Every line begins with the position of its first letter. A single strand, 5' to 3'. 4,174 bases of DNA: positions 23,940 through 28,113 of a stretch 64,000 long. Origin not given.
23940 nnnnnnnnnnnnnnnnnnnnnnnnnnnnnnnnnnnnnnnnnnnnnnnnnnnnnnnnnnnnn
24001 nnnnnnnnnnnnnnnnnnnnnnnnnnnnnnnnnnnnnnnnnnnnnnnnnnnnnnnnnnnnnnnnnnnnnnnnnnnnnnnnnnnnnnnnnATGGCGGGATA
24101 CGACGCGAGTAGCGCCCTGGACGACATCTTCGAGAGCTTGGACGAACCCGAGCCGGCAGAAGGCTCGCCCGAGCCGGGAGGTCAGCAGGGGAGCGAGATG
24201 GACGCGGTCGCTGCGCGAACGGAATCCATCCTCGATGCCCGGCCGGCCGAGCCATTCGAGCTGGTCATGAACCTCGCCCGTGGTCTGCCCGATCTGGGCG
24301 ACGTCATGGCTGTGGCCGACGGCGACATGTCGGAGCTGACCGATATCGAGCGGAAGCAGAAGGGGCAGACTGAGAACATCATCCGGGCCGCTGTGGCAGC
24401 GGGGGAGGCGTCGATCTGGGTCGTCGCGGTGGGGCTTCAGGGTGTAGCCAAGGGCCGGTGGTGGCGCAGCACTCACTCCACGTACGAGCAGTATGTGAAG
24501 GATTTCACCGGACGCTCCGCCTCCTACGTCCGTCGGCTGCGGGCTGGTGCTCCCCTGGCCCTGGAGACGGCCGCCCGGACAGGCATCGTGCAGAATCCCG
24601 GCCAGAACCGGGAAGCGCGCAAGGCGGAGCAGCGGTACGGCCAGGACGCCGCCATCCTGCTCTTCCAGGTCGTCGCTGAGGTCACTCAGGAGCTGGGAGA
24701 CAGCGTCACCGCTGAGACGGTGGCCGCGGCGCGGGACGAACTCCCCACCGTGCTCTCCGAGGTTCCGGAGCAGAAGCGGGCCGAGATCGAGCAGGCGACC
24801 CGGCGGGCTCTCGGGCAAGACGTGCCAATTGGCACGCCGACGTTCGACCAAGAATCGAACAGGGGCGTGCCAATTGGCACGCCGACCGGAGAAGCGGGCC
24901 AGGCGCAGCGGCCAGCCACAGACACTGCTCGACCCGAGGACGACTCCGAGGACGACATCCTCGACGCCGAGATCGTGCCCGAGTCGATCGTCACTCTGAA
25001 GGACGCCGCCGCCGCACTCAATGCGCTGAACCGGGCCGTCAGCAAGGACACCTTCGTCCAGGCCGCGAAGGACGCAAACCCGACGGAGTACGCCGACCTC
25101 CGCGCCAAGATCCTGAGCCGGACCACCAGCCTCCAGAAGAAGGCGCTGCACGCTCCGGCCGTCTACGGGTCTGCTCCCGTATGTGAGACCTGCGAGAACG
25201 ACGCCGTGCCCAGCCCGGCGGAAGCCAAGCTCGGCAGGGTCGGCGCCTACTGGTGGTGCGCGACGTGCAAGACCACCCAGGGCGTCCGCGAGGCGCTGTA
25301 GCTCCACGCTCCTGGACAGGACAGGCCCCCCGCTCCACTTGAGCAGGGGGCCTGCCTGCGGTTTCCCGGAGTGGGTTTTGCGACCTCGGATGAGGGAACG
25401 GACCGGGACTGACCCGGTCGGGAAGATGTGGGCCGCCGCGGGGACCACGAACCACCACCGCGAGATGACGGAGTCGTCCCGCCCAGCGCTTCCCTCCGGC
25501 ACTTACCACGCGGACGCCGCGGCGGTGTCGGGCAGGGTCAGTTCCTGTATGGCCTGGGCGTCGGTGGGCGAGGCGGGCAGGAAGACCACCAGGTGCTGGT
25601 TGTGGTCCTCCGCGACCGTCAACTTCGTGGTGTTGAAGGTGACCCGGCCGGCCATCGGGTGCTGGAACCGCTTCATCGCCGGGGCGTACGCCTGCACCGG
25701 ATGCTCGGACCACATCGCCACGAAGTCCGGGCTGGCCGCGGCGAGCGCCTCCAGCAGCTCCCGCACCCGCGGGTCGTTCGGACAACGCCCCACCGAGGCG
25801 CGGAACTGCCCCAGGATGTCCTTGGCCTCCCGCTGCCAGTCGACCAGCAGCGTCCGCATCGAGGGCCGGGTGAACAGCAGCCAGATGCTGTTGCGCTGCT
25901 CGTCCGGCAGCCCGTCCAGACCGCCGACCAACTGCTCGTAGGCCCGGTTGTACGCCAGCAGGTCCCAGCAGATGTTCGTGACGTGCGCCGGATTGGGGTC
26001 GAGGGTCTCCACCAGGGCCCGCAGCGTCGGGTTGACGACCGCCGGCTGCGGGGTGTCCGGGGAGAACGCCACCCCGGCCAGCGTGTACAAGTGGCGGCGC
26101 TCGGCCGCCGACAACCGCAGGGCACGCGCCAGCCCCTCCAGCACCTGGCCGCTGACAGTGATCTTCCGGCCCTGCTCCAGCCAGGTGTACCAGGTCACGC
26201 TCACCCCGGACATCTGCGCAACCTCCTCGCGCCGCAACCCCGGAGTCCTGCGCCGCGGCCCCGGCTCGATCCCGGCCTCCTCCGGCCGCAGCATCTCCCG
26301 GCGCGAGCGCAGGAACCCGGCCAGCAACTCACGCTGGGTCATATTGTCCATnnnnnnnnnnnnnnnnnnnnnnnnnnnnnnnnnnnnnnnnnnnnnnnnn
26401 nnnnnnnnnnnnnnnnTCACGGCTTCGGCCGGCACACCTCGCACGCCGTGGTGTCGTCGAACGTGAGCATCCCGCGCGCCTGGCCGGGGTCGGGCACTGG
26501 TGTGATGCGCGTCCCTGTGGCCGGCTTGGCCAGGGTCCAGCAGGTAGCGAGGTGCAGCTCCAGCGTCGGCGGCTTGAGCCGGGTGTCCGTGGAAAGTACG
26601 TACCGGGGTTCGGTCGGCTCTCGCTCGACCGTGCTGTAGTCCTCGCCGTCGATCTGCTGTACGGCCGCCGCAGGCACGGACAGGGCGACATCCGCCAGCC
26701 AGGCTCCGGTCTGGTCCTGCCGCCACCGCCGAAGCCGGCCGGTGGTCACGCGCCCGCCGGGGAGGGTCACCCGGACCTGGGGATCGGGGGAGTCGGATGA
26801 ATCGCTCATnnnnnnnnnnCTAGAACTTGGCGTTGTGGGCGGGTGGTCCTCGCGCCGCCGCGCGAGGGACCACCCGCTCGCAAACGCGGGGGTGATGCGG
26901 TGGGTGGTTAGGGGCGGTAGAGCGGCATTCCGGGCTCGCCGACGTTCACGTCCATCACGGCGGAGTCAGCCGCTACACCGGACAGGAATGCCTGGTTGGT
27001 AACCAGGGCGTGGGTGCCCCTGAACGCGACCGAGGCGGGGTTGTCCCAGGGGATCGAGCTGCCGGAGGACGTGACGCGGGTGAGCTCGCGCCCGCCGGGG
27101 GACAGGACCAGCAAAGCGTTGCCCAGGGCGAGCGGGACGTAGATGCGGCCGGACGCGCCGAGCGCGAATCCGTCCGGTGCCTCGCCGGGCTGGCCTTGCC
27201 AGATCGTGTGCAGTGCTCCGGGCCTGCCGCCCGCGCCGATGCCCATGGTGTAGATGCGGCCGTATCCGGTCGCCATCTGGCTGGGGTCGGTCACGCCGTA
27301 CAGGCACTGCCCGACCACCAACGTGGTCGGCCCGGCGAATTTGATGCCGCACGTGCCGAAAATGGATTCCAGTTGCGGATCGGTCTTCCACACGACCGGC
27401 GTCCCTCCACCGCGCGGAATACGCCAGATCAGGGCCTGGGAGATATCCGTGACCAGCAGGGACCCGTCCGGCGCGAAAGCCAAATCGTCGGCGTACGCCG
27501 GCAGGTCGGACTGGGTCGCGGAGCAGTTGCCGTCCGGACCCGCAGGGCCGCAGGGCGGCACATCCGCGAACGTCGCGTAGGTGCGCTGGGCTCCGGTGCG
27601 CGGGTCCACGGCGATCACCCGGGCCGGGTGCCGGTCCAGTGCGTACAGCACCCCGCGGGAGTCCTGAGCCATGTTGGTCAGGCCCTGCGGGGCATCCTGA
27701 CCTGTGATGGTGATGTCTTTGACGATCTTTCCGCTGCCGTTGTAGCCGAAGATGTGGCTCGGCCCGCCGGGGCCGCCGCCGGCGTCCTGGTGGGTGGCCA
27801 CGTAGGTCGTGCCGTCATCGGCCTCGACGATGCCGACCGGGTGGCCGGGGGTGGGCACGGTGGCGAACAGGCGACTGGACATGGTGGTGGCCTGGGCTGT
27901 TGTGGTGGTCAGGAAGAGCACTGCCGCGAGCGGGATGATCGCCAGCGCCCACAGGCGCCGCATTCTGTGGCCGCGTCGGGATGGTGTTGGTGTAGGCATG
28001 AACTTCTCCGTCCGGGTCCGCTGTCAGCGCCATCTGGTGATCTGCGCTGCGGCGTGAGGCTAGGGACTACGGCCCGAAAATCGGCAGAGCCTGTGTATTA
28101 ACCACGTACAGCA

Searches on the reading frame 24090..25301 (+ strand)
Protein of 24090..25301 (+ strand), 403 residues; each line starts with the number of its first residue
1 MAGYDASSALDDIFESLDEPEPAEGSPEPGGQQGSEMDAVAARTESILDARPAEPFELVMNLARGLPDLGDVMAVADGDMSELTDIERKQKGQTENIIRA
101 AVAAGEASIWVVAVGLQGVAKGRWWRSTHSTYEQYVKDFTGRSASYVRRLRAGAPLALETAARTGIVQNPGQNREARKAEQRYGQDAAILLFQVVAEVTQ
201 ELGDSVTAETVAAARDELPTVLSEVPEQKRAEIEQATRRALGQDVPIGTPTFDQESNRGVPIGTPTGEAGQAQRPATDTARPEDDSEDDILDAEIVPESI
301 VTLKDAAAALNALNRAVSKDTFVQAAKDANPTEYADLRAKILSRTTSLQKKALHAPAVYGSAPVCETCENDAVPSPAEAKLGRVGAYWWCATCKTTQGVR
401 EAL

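Call 9: search_protein_families(library=pfam, proteins=[window:24090-25301:+], max_evalue=0.01)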
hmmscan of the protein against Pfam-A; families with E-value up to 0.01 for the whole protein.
window:24090-25301:+ (403 aa): 0 families

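Call 75: search_protein_families(library=ncbifam, proteins=[window:24090-25301:+], max_evalue=0.001)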
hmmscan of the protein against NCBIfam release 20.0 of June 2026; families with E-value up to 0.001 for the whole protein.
window:24090-25301:+ (403 aa): 0 families

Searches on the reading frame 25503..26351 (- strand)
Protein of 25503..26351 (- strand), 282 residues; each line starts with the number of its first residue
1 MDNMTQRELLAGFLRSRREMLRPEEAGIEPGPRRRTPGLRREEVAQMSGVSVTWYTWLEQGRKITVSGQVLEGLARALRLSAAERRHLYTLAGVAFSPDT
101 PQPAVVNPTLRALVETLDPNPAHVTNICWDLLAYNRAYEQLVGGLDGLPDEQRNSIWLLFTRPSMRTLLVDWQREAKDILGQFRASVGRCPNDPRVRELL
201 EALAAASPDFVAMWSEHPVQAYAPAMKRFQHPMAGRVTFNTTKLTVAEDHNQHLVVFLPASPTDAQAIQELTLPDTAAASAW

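Call 9: search_protein_families(library=pfam, proteins=[window:25503-26351:-], max_evalue=0.01)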
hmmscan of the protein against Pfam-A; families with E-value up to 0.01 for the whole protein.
window:25503-26351:- (282 aa): 3 families
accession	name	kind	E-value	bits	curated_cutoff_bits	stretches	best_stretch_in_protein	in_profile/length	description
PF17765.7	MLTR_LBD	-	2.7e-49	167.9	26.3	1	106-271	1-168/168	MmyB-like transcription regulator ligand binding domain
PF13560.12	HTH_31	-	2.5e-11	44.1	27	1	10-88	2-64/64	Helix-turn-helix domain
PF01381.28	HTH_3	-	0.00037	20.9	23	1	38-84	9-54/55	Helix-turn-helix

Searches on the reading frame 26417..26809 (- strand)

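Call 13: search_protein_families(library=pfam, proteins=[window:26417-26809:-], max_evalue=0.01)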
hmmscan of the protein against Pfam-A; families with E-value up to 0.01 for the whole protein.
window:26417-26809:- (130 aa): 1 family
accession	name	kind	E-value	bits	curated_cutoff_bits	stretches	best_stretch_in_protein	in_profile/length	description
PF19746.4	DUF6233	-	3.6e-06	27.4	27.6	1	79-129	10-55/59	Family of unknown function (DUF6233)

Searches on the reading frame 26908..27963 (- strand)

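Call 9: search_protein_families(library=pfam, proteins=[window:26908-27963:-], max_evalue=0.01)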
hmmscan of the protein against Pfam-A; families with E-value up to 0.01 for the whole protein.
window:26908-27963:- (351 aa): 1 family
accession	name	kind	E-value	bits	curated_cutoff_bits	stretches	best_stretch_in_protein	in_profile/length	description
PF08450.18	SGL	-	2.2e-08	34.4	26.3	1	236-317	157-235/246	SMP-30/Gluconolactonase/LRE-like region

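Call 75: search_protein_families(library=ncbifam, proteins=[window:26908-27963:-], max_evalue=0.001)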
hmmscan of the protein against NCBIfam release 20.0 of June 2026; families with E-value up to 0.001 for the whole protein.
window:26908-27963:- (351 aa): 1 family
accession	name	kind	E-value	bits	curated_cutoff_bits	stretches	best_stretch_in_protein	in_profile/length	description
NF033206.1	ScyE_fam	subfamily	0.00035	20.2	80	0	116-276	162-317/333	ScyD/ScyE family protein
